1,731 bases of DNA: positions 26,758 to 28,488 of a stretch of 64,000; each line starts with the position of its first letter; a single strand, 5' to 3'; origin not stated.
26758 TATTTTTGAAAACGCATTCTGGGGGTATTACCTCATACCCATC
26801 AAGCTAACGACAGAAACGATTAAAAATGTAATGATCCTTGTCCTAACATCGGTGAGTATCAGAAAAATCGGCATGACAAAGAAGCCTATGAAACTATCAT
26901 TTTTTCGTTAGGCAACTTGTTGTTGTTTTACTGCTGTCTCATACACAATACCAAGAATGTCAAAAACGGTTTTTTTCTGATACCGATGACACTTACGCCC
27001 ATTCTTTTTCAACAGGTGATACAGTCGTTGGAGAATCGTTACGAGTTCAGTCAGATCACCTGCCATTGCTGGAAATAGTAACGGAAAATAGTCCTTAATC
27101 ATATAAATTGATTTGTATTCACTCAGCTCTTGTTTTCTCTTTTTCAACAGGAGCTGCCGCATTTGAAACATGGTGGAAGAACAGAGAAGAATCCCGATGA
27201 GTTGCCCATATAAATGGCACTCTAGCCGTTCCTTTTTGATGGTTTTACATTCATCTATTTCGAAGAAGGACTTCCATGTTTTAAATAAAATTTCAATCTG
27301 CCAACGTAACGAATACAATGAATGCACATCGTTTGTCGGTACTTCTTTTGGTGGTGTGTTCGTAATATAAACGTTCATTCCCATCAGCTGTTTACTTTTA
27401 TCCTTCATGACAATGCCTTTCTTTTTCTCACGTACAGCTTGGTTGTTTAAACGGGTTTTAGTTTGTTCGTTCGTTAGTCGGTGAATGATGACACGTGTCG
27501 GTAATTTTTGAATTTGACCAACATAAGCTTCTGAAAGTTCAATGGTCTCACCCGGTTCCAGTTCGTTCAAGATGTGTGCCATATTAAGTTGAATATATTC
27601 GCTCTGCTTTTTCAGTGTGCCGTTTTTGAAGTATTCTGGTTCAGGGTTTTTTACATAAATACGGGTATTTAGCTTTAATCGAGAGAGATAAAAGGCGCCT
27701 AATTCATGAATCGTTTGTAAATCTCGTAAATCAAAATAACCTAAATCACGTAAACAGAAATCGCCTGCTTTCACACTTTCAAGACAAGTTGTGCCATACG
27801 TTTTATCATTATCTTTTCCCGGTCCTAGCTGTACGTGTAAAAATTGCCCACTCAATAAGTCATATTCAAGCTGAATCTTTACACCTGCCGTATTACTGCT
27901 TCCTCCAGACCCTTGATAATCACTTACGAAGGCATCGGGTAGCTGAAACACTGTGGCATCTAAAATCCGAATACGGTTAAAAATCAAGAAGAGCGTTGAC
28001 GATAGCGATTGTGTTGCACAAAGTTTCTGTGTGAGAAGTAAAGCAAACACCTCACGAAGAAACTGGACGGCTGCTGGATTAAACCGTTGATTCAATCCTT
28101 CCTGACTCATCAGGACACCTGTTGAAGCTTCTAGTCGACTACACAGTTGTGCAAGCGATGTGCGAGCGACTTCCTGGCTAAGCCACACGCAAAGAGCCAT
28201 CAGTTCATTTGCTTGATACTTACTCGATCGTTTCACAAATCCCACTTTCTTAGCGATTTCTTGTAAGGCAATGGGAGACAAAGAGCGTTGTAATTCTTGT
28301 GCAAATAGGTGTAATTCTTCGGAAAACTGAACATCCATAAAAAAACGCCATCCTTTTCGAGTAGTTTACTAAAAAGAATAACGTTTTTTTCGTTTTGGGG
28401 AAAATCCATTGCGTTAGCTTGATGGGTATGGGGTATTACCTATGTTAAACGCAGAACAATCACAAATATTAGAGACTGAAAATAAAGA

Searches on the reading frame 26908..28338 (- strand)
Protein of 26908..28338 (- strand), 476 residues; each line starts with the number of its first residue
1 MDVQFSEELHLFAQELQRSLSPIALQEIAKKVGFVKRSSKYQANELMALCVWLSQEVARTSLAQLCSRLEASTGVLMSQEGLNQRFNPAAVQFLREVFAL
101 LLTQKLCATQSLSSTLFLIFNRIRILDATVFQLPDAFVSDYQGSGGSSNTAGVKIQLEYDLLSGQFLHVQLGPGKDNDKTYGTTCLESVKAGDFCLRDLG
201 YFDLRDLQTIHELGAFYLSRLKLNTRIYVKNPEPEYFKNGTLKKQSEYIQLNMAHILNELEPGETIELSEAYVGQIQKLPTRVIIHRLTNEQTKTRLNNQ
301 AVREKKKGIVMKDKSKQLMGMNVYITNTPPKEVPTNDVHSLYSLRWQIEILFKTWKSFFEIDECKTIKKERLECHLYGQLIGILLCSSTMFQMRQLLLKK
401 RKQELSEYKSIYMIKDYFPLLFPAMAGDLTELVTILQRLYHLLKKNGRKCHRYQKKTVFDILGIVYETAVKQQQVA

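Call 68: search_protein_families(library=pfam, proteins=[window:26908-28338:-], max_evalue=0.00001)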
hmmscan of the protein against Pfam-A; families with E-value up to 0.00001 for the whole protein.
window:26908-28338:- (476 aa): 1 family
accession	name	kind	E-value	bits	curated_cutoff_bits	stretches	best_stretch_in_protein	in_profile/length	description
PF01609.27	DDE_Tnp_1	-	8.8e-36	124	23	1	122-382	5-197/200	Transposase DDE domain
